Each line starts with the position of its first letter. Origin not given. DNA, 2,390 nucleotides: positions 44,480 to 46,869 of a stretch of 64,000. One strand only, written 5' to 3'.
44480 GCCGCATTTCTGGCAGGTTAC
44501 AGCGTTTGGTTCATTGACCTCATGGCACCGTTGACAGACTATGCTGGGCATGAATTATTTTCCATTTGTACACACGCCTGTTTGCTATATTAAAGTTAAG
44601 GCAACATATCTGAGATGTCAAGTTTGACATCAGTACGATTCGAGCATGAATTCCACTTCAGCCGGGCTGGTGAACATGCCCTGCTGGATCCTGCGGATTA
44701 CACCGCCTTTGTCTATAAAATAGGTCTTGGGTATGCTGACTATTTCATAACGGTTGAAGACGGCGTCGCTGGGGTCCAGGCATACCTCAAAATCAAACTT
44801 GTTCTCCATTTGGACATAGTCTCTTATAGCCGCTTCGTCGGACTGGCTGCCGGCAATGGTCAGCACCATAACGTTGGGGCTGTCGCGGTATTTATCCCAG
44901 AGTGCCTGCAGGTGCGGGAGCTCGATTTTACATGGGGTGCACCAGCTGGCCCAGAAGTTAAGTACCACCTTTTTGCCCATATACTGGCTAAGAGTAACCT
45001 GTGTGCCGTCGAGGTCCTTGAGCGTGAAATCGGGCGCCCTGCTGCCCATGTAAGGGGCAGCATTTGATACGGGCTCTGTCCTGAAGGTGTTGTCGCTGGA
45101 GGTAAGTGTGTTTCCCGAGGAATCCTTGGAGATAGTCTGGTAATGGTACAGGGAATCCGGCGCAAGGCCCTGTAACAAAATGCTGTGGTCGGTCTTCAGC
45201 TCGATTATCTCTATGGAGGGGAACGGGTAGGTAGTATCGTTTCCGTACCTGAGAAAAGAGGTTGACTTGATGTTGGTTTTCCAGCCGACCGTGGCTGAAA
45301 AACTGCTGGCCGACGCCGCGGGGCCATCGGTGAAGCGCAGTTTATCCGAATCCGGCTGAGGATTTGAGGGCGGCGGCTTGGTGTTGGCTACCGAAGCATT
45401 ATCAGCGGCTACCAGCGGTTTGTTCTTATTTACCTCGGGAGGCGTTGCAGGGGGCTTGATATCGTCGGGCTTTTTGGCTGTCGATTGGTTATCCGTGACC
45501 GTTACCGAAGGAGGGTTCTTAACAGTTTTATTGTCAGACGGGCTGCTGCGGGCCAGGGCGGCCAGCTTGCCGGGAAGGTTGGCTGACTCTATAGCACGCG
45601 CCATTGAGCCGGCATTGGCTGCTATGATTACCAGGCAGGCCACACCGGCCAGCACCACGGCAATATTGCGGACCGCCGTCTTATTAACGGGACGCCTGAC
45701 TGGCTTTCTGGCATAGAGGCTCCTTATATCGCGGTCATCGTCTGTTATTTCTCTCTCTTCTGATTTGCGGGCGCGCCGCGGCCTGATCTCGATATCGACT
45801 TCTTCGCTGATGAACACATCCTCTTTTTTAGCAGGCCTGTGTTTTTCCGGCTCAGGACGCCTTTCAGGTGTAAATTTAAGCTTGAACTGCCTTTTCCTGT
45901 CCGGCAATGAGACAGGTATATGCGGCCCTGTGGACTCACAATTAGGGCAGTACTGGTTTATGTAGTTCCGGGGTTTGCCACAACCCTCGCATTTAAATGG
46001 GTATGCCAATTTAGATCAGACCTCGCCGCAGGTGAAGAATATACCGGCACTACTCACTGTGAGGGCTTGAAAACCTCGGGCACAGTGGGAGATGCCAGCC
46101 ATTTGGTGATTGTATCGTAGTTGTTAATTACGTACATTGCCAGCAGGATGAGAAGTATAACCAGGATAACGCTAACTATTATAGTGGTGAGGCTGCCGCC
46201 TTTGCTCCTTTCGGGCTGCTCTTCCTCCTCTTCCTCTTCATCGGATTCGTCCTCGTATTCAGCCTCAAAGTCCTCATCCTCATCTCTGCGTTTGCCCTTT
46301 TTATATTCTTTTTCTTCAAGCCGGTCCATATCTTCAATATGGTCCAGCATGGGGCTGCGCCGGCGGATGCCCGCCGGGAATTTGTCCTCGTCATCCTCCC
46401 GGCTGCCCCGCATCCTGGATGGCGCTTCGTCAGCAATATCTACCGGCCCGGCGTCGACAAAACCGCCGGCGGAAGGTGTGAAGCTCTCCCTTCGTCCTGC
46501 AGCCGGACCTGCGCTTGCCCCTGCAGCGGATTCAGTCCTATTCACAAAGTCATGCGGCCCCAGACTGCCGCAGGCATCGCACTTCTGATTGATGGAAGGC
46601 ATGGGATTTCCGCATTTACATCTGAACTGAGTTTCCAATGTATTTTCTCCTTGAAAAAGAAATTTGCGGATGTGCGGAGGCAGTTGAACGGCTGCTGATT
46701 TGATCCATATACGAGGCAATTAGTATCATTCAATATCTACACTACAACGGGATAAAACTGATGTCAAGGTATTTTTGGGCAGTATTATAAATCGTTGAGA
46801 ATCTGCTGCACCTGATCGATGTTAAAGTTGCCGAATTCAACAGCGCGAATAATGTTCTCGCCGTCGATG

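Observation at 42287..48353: Tandem array of four paralogous zinc-ribbon / TM / FN3-like / TlpA-like thioredoxin membrane proteins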

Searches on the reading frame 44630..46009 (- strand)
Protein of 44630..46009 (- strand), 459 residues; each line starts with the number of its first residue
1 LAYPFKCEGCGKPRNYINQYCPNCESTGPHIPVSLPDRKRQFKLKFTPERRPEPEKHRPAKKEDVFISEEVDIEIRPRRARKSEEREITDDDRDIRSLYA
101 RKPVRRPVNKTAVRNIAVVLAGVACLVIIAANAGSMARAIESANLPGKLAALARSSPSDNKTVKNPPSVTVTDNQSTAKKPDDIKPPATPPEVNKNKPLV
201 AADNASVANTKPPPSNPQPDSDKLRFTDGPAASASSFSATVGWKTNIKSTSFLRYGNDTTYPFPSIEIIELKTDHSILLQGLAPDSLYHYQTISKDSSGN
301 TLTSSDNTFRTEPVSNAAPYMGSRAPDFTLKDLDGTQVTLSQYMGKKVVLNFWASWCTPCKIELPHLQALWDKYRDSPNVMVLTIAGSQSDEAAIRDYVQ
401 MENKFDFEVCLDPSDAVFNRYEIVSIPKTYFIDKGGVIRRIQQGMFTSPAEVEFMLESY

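Call 3: search_protein_families(library=pfam, proteins=[window:44630-46009:-], max_evalue=0.1)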
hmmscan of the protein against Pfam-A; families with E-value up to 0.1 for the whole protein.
window:44630-46009:- (459 aa): 7 families
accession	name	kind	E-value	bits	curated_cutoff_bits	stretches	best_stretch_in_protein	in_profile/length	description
PF00578.27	AhpC-TSA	-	1e-25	90.5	26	1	322-440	2-123/124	AhpC/TSA family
PF08534.16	Redoxin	-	7.4e-20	71.7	26.6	1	322-447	3-137/148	Redoxin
PF13905.12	Thioredoxin_8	-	8.4e-11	42.5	27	1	345-436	1-92/94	Thioredoxin-like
PF00085.26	Thioredoxin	-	2.6e-09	37.4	23.5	1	345-394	18-65/103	Thioredoxin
PF16656.11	Pur_ac_phosph_N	-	3.9e-05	24.6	30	1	235-311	11-93/93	Purple acid Phosphatase, N-terminal domain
PF00255.25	GSHPx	-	0.00025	21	27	1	327-385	3-59/108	Glutathione peroxidase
PF13098.12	Thioredoxin_2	-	0.0011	19.8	27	1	345-445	5-94/104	Thioredoxin-like domain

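Call 4: search_protein_families(library=ncbifam, proteins=[window:44630-46009:-], max_evalue=0.1)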
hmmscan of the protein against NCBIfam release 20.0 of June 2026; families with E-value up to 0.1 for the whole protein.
window:44630-46009:- (459 aa): 24 families
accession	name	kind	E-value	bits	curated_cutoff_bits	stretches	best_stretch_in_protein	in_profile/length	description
NF002854.0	PRK03147.1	subfamily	9.9e-31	107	170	1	320-455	37-169/176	thiol-disulfide oxidoreductase ResA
NF041202.1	StoA_CxxC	exception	8.6e-23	81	210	1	323-448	31-154/163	endospore biogenesis thiol-disulfide oxidoreductase StoA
NF041054.1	WAxxUGC_long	equivalog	8.1e-18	64.8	300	1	323-446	82-202/354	ResA-like WAxxUGC motif-containing protein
NF047696.1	ThlDiSintTplARhiz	equivalog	5.5e-15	55.7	230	1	324-436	76-191/219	thiol:disulfide interchange protein TlpA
TIGR00385.1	dsbE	subfamily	6.8e-12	45.3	123.15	1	320-446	35-158/173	DsbE family thiol:disulfide interchange protein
NF038285.1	deiodinase_rel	hypoth_equivalog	5e-09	36.1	250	1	317-383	174-242/347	deiodinase family protein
TIGR01068.1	thioredoxin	equivalog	7.9e-09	35.6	96.8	1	345-385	14-54/101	thioredoxin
NF010625.0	PRK14018.1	equivalog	1.7e-07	30.1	522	1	330-447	43-161/521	bifunctional peptide-methionine (S)-S-oxide reductase MsrA/peptide-methionine (R)-S-oxide reductase MsrB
NF006960.0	PRK09437.1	equivalog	1.1e-06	28.7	140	1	321-423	6-105/156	thioredoxin-dependent thiol peroxidase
NF011941.0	PRK15412.1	equivalog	1.4e-06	28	359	1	313-444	33-161/185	thiol:disulfide interchange protein DsbE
NF040769.1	SelL_rel_redox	subfamily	1.6e-05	24.6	120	1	324-423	2-100/173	SelL-related redox protein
NF008229.0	PRK10996.1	equivalog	2.6e-05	24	125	1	328-365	33-72/141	thioredoxin TrxC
NF006898.0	PRK09381.1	equivalog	5.5e-05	23.5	138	1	347-386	23-62/109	thioredoxin TrxA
NF001808.0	PRK00522.1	equivalog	5.9e-05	22.5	123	1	308-385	5-82/167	thiol peroxidase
NF047697.1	ThioredTrxAClost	equivalog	0.00013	22.1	140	1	346-384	18-56/105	thioredoxin TrxA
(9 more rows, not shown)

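Call 7: find_encoding_contigs(protein=window:44630-46009:-, flank=10000, max_places=6)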
Protein window:44630-46009:- (459 aa): 4 contigs read that carry it; 2 places shown.
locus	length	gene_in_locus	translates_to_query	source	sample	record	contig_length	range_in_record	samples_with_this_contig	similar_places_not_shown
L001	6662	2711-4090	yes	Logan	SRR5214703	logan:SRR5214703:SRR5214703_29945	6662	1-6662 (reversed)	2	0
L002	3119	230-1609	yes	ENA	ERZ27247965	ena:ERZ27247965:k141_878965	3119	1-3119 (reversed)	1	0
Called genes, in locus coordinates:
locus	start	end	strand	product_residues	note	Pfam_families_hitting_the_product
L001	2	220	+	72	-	?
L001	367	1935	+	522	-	PF10571:UPF0547 (faint), PF12773:DZR (faint), PF16655:PhoD_N (faint), PF13905:Thioredoxin_8 (faint), PF00041:fn3 (faint), PF16656:Pur_ac_phosph_N, PF00578:AhpC-TSA, PF08534:Redoxin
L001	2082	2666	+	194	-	-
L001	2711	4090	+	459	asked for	PF00578:AhpC-TSA, PF08534:Redoxin, PF00085:Thioredoxin, PF13098:Thioredoxin_2 (weak), PF13905:Thioredoxin_8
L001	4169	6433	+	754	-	PF12773:DZR (faint), PF13248:Zn_ribbon_3 (weak), PF13240:Zn_Ribbon_1 (weak), PF00041:fn3 (weak), PF16656:Pur_ac_phosph_N (weak), PF00578:AhpC-TSA, PF08534:Redoxin, PF13905:Thioredoxin_8 (weak), +1 more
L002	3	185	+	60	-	?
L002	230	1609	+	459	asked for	PF00578:AhpC-TSA, PF08534:Redoxin, PF00085:Thioredoxin, PF13098:Thioredoxin_2 (weak), PF13905:Thioredoxin_8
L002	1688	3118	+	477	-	?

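Call 25: search_solved_structures(query=window:44630-46009:-, max_evalue=0.00001, show_alignments=2)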
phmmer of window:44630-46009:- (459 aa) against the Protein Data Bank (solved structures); distinct sequences matched with E-value up to 0.00001: 42.
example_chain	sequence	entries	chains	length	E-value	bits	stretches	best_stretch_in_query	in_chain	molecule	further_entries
4hqz_A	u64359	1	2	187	5.8e-24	88.1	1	320-452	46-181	Thioredoxin family protein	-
2yp6_A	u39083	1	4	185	7.3e-24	87.8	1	321-452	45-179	THIOREDOXIN FAMILY PROTEIN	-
4nmu_A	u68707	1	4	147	1.3e-20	77.1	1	320-438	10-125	Thiol-disulfide oxidoreductase ResA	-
3erw_A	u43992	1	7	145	5.8e-20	74.9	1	327-448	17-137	Sporulation thiol-disulfide oxidoreductase A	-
1st9_A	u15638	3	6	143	9.7e-19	70.9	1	322-449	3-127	Thiol-disulfide oxidoreductase resA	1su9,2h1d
2f9s_A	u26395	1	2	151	1.2e-18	70.6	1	322-449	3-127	Thiol-disulfide oxidoreductase resA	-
2h1b_A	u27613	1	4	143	2.5e-18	69.5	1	322-449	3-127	Thiol-disulfide oxidoreductase resA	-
4hqs_A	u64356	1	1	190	2.9e-18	69.3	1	296-451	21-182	Thioredoxin family protein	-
3kcm_A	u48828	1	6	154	5.6e-18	68.4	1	324-444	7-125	Thioredoxin family protein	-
3c71_A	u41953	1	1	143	1.7e-17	66.8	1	322-449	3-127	Thiol-disulfide oxidoreductase resA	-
2h19_A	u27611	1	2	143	1.7e-17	66.8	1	322-449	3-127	Thiol-disulfide oxidoreductase resA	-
2h1a_A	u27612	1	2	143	1.7e-17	66.8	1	322-449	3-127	Thiol-disulfide oxidoreductase resA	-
3c73_A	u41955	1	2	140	1.1e-16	64.1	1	324-449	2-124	Thiol-disulfide oxidoreductase resA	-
2h1g_A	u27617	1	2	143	3.1e-16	62.6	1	322-449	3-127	Thiol-disulfide oxidoreductase resA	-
4evm_A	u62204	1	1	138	1.1e-15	60.8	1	326-451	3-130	Thioredoxin family protein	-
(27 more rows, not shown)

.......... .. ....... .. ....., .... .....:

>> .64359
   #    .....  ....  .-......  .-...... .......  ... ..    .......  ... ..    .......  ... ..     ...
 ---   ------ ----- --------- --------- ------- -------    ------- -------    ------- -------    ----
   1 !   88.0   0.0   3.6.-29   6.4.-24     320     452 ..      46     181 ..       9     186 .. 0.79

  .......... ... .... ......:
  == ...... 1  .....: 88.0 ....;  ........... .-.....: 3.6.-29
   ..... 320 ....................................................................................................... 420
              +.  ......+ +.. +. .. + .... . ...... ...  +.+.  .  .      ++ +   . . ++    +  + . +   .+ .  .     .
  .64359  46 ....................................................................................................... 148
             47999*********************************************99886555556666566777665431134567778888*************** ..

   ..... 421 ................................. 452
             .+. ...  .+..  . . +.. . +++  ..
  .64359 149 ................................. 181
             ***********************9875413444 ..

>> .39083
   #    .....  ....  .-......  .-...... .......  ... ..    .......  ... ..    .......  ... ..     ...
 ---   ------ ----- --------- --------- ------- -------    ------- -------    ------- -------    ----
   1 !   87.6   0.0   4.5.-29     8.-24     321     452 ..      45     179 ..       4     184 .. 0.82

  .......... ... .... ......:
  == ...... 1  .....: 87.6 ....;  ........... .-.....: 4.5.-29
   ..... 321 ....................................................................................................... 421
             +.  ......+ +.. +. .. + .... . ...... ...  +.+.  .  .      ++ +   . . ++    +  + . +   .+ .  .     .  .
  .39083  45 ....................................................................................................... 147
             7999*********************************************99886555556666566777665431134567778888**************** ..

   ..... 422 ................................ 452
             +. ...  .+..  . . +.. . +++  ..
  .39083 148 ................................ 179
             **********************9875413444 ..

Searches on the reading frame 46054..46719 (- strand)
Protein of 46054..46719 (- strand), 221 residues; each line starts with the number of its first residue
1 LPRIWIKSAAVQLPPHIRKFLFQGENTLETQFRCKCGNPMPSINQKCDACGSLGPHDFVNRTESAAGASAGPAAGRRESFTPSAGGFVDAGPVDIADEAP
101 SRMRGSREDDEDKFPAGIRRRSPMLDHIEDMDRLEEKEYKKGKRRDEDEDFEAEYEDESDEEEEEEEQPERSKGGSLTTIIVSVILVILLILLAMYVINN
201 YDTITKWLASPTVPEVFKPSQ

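Call 3: search_protein_families(library=pfam, proteins=[window:46054-46719:-], max_evalue=0.1)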
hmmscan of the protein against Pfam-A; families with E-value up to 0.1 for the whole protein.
window:46054-46719:- (221 aa): 5 families
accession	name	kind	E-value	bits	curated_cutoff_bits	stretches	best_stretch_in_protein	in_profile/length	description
PF02009.21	RIFIN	-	0.013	15.9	32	1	140-201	246-309/327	Rifin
PF20185.3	DUF6548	-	0.017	15.5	27.3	1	135-195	103-163/164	Family of unknown function (DUF6548)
PF06024.17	Orf78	-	0.02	15.6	29.4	1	147-198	35-86/101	Orf78 (ac78)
PF11368.13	DUF3169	-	0.034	14.2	31.6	1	153-202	80-130/250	Protein of unknown function (DUF3169)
PF19325.4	RNF152_C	-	0.048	14.5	27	1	151-207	73-129/136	E3 ubiquitin-protein ligase RNF152 C-terminus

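Call 4: search_protein_families(library=ncbifam, proteins=[window:46054-46719:-], max_evalue=0.1)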
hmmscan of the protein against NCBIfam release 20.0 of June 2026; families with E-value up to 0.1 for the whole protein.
window:46054-46719:- (221 aa): 13 families
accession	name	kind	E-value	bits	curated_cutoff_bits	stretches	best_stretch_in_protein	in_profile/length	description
NF047763.1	LIC_10572_fam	equivalog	0.00013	22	200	1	130-205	38-113/205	LIC_10572 family protein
NF033483.0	PknB_PASTA_kin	equivalog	0.0014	17.7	450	1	131-216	291-370/563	Stk1 family PASTA domain-containing Ser/Thr kinase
TIGR00846.1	caca2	superfamily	0.002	17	317.45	1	151-209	203-259/372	calcium/proton exchanger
NF042931.1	SAG1386_EF1546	equivalog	0.003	17.7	80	1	152-202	4-55/158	SAG1386/EF1546 family surface-associated protein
NF052597.1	FILTED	domain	0.01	16.2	40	1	154-193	38-70/110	FILTED domain-containing surface protein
NF007061.0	PRK09506.1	equivalog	0.01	13.7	1120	1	137-198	20-83/825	bifunctional glycosyl transferase/transpeptidase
NF039170.1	SdrH_fam_CTERM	subfamily_domain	0.011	15.8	50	1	133-199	95-161/163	SdrH family protein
NF033598.2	elast_bind_EbpS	equivalog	0.012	14.5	300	1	143-194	277-320/498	elastin-binding protein EbpS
TIGR01477.1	RIFIN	paralog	0.015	15.1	176.95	1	140-201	275-338/356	variant surface antigen, rifin family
NF006283.1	PRK08455.1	equivalog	0.02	14.6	187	1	162-196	3-37/182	flagellar basal body-associated protein FliL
NF007886.0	PRK10591.1-5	equivalog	0.071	13.2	164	0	171-213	2-44/104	hypothetical protein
NF047909.1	CellAnchorMapZStrp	equivalog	0.081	11.7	700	1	126-198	116-184/474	cell division site-positioning protein MapZ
TIGR00927.1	2A1904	subfamily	0.089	10.4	710.1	1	133-171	964-1003/1209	K+-dependent Na+/Ca+ exchanger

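Call 52: find_homologous_proteins(query=window:46054-46638:-)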
Query window:46054-46638:- (194 aa): 15 proteins with E <= 0.001 among 326 candidates.
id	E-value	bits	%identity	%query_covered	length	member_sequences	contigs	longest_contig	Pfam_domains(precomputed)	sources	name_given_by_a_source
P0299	4.3e-125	433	100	100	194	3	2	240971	-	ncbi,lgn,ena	-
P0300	2.7e-45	173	47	99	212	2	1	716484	-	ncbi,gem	ncbi:MAG: hypothetical protein ABSB31_02845 [Dehalococcoidia bacterium]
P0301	2.2e-44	170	48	99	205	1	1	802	-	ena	-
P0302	5.4e-43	165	45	99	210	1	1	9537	-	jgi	jgi:hypothetical protein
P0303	2.9e-41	159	45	99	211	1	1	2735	-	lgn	-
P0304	4.5e-40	155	45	99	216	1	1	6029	-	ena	-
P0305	9.8e-40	154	43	99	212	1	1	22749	-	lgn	-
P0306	1.1e-37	148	45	99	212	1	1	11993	-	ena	-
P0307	2.0e-37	147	42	100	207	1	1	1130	-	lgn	-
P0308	2.2e-36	143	42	100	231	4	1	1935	-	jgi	jgi:hypothetical protein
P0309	2.3e-36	143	43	100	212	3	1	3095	-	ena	-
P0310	5.1e-33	132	40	99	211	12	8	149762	-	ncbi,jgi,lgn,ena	-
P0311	1.0e-32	131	38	100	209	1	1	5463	-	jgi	jgi:hypothetical protein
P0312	4.4e-30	123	54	66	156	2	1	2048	-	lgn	-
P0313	4.1e-29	120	35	97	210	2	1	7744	-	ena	-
